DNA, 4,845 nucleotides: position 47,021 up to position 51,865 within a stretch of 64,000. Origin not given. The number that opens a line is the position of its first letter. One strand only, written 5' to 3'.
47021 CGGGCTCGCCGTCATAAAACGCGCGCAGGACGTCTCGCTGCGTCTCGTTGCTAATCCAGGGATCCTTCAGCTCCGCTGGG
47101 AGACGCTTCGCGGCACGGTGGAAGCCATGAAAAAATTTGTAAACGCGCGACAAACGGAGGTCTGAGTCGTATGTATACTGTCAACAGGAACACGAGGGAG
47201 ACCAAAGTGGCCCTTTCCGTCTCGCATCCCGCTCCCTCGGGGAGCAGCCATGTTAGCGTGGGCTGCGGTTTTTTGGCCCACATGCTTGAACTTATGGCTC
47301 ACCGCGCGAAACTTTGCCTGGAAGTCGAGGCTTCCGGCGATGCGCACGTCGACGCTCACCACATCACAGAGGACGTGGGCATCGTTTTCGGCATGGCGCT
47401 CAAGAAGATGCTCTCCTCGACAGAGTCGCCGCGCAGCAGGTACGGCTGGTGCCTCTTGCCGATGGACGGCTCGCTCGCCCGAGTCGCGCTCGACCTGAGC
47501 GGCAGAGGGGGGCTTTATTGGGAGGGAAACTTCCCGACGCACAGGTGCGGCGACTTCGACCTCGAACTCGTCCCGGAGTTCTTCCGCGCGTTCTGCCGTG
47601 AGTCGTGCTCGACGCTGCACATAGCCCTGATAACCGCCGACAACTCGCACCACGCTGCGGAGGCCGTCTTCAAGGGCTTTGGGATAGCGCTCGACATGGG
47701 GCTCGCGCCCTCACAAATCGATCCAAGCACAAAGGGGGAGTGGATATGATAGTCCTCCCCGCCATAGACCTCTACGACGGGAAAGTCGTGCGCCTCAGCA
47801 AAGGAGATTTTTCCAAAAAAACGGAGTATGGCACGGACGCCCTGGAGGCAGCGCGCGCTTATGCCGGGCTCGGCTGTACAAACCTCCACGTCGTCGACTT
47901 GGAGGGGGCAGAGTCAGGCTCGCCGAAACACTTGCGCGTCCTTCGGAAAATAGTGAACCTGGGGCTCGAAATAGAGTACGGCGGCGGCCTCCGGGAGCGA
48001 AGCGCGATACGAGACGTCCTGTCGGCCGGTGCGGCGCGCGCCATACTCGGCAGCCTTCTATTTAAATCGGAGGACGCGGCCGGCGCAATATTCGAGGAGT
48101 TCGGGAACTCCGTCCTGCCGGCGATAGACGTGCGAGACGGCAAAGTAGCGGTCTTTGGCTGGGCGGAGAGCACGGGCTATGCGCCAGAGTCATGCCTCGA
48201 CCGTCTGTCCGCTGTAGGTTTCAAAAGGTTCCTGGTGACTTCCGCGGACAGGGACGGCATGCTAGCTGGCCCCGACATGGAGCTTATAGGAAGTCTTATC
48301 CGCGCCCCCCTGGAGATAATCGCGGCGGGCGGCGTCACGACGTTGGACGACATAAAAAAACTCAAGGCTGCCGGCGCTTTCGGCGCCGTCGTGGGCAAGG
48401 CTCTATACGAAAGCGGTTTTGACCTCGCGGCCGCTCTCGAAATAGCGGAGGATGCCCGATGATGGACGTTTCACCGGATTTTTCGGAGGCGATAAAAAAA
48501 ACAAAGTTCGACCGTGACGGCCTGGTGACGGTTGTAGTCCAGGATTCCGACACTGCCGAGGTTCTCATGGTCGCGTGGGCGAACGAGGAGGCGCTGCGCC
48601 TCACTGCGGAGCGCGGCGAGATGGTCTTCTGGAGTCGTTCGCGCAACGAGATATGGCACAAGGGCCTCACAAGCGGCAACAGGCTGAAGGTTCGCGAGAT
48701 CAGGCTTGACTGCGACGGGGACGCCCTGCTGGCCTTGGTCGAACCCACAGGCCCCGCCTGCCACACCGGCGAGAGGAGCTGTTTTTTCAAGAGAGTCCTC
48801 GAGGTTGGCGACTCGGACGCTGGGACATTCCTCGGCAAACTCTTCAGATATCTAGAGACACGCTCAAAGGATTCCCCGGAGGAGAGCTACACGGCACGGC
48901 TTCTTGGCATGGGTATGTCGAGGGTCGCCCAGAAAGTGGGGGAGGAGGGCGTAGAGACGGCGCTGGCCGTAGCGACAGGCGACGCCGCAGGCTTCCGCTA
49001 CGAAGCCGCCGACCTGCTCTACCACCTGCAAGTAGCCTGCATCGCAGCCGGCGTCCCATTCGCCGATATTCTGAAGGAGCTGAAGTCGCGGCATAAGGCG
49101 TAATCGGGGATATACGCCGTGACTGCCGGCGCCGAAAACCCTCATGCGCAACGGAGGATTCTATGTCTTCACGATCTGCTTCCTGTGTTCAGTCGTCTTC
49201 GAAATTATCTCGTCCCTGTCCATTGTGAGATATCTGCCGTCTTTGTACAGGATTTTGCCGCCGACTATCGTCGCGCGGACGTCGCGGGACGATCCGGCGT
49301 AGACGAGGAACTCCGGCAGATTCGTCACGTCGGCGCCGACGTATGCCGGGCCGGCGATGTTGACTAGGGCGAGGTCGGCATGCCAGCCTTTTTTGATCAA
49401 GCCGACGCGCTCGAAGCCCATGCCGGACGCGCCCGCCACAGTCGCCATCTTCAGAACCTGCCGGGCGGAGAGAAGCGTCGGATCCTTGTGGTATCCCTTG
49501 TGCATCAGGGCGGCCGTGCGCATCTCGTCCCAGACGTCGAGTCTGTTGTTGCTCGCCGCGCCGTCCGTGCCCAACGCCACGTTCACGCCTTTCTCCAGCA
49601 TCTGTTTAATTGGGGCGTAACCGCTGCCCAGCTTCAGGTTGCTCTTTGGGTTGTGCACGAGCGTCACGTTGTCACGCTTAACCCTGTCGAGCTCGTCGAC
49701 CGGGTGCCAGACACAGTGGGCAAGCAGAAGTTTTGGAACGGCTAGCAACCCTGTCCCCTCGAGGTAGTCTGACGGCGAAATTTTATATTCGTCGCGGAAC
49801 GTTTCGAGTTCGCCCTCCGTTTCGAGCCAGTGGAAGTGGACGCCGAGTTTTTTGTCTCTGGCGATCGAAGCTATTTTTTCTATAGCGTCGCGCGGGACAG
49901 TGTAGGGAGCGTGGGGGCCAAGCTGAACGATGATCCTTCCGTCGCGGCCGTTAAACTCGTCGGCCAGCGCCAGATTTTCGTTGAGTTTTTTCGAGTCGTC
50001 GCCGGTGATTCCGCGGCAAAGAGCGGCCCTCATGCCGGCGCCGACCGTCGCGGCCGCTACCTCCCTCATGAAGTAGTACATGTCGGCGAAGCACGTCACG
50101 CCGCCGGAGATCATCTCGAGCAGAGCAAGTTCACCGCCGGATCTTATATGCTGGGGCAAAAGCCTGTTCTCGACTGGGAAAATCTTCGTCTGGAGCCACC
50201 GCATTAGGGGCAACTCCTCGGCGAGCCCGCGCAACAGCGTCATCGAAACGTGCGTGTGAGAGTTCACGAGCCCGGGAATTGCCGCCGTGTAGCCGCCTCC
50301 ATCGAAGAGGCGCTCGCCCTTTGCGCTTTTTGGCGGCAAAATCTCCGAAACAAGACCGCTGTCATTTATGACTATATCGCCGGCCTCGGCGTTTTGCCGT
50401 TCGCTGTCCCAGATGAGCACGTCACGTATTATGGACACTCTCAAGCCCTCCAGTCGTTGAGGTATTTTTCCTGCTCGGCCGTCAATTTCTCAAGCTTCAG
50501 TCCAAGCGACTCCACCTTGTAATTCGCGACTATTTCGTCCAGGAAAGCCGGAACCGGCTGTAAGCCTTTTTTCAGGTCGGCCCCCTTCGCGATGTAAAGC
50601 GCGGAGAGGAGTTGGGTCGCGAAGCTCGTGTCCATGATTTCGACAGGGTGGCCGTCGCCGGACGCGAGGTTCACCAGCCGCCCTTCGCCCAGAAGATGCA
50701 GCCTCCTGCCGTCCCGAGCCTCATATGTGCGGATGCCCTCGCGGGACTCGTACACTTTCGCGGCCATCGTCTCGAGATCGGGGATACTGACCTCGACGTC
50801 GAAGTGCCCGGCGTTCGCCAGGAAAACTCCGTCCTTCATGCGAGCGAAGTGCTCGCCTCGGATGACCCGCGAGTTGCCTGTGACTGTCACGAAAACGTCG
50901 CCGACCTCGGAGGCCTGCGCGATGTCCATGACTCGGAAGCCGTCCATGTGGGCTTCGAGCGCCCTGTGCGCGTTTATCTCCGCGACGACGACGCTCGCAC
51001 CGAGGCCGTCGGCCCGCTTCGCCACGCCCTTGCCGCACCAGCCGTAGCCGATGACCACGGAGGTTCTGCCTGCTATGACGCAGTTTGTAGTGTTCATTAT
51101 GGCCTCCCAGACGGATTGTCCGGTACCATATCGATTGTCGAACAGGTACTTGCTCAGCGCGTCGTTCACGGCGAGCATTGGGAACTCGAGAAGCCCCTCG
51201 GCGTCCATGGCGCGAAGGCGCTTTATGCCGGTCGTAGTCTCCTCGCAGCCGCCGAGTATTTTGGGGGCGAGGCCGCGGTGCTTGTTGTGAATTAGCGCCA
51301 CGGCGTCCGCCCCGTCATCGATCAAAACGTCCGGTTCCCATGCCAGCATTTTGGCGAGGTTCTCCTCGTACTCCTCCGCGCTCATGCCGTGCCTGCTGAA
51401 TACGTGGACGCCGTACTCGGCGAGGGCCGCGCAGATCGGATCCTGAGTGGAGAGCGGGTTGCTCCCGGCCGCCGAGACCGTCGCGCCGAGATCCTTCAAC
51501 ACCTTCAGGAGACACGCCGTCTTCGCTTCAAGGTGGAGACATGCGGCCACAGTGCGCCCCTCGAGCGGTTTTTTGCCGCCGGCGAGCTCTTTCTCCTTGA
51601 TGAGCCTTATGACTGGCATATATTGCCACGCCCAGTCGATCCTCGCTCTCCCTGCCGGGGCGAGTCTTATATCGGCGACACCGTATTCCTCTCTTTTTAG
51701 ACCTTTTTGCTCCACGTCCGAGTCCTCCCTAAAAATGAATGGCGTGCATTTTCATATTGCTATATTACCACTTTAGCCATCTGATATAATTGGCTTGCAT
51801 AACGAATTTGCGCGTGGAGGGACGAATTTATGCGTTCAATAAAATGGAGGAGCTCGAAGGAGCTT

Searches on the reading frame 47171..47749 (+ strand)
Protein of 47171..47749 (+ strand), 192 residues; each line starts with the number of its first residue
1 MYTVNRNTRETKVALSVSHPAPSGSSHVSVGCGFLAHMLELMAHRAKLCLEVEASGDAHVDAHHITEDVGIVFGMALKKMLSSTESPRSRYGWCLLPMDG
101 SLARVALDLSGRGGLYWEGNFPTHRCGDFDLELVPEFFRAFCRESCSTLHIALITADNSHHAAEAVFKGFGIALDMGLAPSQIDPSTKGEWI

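Call 8: search_protein_families(library=pfam, proteins=[window:47171-47749:+], max_evalue=0.00001)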
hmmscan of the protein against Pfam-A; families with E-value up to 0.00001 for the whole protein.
window:47171-47749:+ (192 aa): 1 family
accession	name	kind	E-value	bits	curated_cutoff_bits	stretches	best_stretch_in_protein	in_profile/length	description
PF00475.24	IGPD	-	4e-50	170.1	27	1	31-174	2-144/144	Imidazoleglycerol-phosphate dehydratase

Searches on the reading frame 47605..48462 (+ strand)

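Call 8: search_protein_families(library=pfam, proteins=[window:47605-48462:+], max_evalue=0.00001)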
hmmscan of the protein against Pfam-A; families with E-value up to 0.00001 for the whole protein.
window:47605-48462:+ (285 aa): 1 family
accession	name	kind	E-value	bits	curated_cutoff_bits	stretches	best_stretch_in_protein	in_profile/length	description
PF00977.27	His_biosynth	-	1.6e-59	201.6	23.6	1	50-272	2-227/228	Histidine biosynthesis protein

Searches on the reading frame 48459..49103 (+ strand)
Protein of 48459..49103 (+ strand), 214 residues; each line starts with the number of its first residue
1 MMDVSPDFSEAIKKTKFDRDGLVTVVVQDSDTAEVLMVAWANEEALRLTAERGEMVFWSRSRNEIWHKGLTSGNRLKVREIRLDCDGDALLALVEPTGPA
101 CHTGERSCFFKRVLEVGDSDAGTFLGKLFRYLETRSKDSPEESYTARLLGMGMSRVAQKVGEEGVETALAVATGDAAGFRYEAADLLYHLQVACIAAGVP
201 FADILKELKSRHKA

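Call 8: search_protein_families(library=pfam, proteins=[window:48459-49103:+], max_evalue=0.00001)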
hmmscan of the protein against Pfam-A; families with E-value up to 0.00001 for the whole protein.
window:48459-49103:+ (214 aa): 2 families
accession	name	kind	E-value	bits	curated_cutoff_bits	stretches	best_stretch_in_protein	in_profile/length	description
PF01502.23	PRA-CH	-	1.1e-33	115.4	27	1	37-110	1-74/74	Phosphoribosyl-AMP cyclohydrolase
PF01503.22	PRA-PH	-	7e-20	71.7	21.3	1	127-212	3-86/86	Phosphoribosyl-ATP pyrophosphohydrolase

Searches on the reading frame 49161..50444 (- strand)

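Call 8: search_protein_families(library=pfam, proteins=[window:49161-50444:-], max_evalue=0.00001)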
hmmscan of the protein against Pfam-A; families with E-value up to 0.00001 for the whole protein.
window:49161-50444:- (427 aa): 2 families
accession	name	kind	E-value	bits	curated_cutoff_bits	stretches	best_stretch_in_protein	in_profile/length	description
PF01979.26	Amidohydro_1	-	3.1e-65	221.1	25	1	55-399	2-345/345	Amidohydrolase family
PF07969.17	Amidohydro_3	-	1.6e-18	67.9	29.7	1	176-400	247-472/472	Amidohydrolase family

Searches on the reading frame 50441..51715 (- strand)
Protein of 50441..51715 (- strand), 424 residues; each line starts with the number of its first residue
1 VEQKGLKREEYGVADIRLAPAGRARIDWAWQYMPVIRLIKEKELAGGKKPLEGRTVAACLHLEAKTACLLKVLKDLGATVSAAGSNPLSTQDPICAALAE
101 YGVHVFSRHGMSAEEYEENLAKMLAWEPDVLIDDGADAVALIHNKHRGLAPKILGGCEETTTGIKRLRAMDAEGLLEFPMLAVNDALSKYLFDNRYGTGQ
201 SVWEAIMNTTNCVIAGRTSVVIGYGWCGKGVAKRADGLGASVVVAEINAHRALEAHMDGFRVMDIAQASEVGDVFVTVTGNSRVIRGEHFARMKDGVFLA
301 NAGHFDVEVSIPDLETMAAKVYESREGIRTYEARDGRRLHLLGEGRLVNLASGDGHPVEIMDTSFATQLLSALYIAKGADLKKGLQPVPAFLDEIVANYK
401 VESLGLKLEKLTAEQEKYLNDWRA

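Call 8: search_protein_families(library=pfam, proteins=[window:50441-51715:-], max_evalue=0.00001)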
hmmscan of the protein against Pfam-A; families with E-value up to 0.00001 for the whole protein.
window:50441-51715:- (424 aa): 3 families
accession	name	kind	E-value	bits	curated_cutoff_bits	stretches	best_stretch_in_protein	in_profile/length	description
PF05221.23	AdoHcyase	-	2.7e-54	184.8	25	2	10-144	1-138/299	S-adenosyl-L-homocysteine hydrolase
PF00670.27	AdoHcyase_NAD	-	1.1e-42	146.3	27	1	194-353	1-160/162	S-adenosyl-L-homocysteine hydrolase, NAD binding domain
PF02826.25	2-Hacid_dh_C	-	5.7e-09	36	25.1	1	208-303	28-127/178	D-isomer specific 2-hydroxyacid dehydrogenase, NAD binding domain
